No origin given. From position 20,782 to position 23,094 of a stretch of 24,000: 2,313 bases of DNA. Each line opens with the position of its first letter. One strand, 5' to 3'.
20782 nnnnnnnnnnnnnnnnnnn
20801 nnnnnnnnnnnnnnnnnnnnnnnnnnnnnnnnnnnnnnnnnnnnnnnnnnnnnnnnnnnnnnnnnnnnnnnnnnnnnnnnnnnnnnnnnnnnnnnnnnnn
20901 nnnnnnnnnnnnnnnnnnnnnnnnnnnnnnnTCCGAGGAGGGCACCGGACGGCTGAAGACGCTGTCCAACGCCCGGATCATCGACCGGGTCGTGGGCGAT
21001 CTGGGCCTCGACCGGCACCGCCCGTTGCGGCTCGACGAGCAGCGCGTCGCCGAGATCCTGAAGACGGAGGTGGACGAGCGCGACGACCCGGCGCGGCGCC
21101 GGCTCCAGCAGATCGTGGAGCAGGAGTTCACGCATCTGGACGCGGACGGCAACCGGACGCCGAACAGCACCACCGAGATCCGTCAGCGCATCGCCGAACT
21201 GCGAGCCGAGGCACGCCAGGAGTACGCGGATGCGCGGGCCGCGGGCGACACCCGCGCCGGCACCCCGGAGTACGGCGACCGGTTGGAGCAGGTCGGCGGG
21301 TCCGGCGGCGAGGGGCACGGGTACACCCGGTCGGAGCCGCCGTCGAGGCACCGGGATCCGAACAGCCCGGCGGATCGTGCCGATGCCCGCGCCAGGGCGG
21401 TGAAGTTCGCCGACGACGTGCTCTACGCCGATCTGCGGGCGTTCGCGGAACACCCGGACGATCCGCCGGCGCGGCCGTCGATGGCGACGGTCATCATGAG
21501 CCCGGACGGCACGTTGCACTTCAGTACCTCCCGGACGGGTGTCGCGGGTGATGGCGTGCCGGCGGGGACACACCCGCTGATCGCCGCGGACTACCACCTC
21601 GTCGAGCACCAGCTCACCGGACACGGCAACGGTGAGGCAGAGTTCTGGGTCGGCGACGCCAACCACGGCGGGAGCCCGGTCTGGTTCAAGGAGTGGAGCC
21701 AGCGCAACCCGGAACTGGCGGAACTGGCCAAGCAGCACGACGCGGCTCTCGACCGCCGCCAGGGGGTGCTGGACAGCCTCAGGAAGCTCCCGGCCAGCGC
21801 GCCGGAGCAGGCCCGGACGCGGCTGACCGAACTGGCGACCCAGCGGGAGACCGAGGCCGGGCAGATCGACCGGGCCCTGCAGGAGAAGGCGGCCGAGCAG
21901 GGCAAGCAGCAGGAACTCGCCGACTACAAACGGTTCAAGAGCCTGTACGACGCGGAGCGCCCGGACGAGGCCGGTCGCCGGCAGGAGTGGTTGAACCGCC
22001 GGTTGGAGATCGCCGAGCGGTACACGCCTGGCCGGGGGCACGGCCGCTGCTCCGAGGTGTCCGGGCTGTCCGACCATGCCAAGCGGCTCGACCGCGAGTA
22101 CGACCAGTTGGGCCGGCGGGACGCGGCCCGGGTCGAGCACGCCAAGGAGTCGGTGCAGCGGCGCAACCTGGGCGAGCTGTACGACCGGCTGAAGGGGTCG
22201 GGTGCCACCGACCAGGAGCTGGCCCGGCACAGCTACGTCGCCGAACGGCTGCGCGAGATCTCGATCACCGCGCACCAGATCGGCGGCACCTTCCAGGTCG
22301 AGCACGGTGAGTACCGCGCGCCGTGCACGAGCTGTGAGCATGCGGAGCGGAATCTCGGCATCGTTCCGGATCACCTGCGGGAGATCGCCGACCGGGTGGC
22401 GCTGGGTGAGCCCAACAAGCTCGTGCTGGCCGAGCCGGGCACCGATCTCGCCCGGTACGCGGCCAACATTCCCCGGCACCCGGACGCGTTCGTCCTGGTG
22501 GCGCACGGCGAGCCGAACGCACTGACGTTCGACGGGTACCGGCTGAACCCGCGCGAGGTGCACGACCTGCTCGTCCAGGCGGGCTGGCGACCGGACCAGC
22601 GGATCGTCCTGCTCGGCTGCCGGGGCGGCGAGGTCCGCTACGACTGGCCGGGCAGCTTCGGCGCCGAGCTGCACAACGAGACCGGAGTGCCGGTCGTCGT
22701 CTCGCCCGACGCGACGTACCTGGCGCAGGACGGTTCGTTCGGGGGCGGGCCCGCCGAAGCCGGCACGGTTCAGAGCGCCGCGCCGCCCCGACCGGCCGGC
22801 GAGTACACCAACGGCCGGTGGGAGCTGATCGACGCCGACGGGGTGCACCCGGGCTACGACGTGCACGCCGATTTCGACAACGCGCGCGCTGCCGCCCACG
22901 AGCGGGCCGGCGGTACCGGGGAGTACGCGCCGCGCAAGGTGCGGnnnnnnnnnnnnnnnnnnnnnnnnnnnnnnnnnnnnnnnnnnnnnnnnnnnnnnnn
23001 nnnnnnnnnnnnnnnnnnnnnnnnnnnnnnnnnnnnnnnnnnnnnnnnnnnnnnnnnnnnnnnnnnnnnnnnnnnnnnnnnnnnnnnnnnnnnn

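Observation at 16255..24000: A >7.7-kb + strand gene is invisible in the ORF track; the 2873-aa minus-strand ORF is its antisense shadow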

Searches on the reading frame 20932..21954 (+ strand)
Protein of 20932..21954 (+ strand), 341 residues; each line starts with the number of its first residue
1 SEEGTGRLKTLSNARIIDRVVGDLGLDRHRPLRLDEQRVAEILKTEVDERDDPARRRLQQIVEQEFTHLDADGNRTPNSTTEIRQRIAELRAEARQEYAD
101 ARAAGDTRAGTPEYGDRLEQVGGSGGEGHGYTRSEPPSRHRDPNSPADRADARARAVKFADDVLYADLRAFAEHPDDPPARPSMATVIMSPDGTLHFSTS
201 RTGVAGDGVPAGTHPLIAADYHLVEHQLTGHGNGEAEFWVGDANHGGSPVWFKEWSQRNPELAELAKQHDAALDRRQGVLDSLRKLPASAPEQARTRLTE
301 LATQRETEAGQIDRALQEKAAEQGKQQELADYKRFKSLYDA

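Call 10: search_protein_families(library=pfam, proteins=[window:20932-21954:+], max_evalue=10)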
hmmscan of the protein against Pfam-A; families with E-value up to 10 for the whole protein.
window:20932-21954:+ (341 aa): 2 families
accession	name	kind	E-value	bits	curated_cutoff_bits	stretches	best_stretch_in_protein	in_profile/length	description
PF14362.11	DUF4407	-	0.4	10.4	31.3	1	39-115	109-187/297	Domain of unknown function (DUF4407)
PF04569.19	DUF591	-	0.79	10.3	27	1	112-142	6-37/55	Protein of unknown function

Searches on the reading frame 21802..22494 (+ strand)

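Call 10: search_protein_families(library=pfam, proteins=[window:21802-22494:+], max_evalue=10)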
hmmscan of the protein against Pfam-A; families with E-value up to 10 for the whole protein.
window:21802-22494:+ (231 aa): 1 family
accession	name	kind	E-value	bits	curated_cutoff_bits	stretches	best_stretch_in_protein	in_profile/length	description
PF14431.12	YwqJ-deaminase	-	0.00013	22.6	25.9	2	72-104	58-87/138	YwqJ-like deaminase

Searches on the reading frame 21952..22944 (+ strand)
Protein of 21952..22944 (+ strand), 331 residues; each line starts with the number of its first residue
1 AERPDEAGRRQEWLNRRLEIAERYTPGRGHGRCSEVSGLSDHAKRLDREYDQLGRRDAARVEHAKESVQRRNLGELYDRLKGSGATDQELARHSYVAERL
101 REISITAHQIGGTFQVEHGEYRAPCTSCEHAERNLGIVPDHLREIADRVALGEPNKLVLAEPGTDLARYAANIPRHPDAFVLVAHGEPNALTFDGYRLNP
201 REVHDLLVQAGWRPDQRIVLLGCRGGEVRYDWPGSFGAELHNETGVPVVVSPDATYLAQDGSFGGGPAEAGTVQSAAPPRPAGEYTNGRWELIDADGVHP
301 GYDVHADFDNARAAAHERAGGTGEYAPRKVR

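Call 25: find_homologous_proteins(query=window:21952-22944:+, max_evalue=0.001)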
Query window:21952-22944:+: 8000 candidates shared short words with the query, none scored E <= 0.001.
